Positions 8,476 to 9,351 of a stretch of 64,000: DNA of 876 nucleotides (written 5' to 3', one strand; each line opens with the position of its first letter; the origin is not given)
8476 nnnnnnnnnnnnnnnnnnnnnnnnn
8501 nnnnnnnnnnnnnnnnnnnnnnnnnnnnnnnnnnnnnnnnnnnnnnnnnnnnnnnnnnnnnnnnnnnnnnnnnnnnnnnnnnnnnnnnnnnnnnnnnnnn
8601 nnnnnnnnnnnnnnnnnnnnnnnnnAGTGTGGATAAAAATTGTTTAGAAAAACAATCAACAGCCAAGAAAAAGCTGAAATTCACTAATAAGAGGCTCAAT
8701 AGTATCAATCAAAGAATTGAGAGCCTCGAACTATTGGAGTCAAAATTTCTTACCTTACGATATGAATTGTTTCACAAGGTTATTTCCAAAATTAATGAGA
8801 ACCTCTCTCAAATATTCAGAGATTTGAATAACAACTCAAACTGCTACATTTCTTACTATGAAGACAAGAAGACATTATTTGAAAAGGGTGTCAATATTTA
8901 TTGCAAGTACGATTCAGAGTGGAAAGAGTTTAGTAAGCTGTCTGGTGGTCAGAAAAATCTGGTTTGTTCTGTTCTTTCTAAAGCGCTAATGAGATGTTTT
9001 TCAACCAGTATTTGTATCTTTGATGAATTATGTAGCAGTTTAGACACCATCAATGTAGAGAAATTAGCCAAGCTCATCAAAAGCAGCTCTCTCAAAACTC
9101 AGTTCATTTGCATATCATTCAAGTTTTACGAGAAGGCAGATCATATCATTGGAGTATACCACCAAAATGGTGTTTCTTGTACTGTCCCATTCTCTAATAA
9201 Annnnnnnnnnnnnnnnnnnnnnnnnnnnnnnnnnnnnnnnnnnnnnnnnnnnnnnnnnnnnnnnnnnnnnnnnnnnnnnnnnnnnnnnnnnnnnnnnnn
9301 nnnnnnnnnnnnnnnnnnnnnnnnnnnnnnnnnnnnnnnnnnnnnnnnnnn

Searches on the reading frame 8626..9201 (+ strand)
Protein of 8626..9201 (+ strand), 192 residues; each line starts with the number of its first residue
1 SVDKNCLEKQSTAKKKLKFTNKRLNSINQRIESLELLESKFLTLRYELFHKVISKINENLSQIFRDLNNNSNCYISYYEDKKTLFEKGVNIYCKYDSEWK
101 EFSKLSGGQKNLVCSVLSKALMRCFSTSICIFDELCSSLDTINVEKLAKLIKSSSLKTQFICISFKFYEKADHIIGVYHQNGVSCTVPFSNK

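Call 37: search_solved_structures(query=A1, max_evalue=0.01, show_alignments=3)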
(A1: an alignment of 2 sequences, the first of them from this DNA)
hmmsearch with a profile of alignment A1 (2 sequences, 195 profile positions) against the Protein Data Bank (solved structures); distinct sequences matched with E-value up to 0.01: 43.
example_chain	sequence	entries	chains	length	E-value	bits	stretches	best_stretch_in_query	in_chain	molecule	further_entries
8ro6_A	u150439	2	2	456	1.6e-19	73.4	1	4-187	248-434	Structural maintenance of chromosomes protein 1A (SMC1A)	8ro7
3kta_B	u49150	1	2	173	2.1e-19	73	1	47-193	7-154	Chromosome segregation protein smc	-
1xew_Y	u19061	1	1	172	2.2e-19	73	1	47-193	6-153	SMC protein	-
5xns_A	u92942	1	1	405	5.2e-19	71.7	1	41-193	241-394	Chromosome partition protein Smc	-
4i99_A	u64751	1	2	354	7.1e-19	71.3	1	46-193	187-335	Chromosome partition protein Smc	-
8p0a_A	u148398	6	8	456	7.3e-19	71.3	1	4-187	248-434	Structural maintenance of chromosomes protein 1A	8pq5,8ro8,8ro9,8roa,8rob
1xex_B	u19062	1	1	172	9.8e-19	70.8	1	47-193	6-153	SMC protein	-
6qpw_E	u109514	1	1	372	1.6e-18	70.2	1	7-186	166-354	Sister chromatid cohesion protein 1,Structural maintenance of chromosomes protein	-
5xei_A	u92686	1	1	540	1.9e-18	69.9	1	30-193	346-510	Chromosome partition protein Smc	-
7w1m_A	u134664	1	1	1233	1.9e-18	69.9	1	4-187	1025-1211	Structural maintenance of chromosomes protein 1A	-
6yvu_B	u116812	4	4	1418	3.6e-18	69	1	7-183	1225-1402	Structural maintenance of chromosomes protein 4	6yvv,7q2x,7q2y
6yvd_D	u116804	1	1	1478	3.8e-18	68.9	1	7-183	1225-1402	Structural maintenance of chromosomes protein 4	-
6qpq_A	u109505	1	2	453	4.4e-18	68.7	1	8-186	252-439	Structural maintenance of chromosomes protein,Structural maintenance of chromosomes protei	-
6wg3_A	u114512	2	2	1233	8.9e-18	67.7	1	4-187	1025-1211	Structural maintenance of chromosomes protein 1A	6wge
7qen_B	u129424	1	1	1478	1.7e-17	66.8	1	7-183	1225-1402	Structural maintenance of chromosomes protein 4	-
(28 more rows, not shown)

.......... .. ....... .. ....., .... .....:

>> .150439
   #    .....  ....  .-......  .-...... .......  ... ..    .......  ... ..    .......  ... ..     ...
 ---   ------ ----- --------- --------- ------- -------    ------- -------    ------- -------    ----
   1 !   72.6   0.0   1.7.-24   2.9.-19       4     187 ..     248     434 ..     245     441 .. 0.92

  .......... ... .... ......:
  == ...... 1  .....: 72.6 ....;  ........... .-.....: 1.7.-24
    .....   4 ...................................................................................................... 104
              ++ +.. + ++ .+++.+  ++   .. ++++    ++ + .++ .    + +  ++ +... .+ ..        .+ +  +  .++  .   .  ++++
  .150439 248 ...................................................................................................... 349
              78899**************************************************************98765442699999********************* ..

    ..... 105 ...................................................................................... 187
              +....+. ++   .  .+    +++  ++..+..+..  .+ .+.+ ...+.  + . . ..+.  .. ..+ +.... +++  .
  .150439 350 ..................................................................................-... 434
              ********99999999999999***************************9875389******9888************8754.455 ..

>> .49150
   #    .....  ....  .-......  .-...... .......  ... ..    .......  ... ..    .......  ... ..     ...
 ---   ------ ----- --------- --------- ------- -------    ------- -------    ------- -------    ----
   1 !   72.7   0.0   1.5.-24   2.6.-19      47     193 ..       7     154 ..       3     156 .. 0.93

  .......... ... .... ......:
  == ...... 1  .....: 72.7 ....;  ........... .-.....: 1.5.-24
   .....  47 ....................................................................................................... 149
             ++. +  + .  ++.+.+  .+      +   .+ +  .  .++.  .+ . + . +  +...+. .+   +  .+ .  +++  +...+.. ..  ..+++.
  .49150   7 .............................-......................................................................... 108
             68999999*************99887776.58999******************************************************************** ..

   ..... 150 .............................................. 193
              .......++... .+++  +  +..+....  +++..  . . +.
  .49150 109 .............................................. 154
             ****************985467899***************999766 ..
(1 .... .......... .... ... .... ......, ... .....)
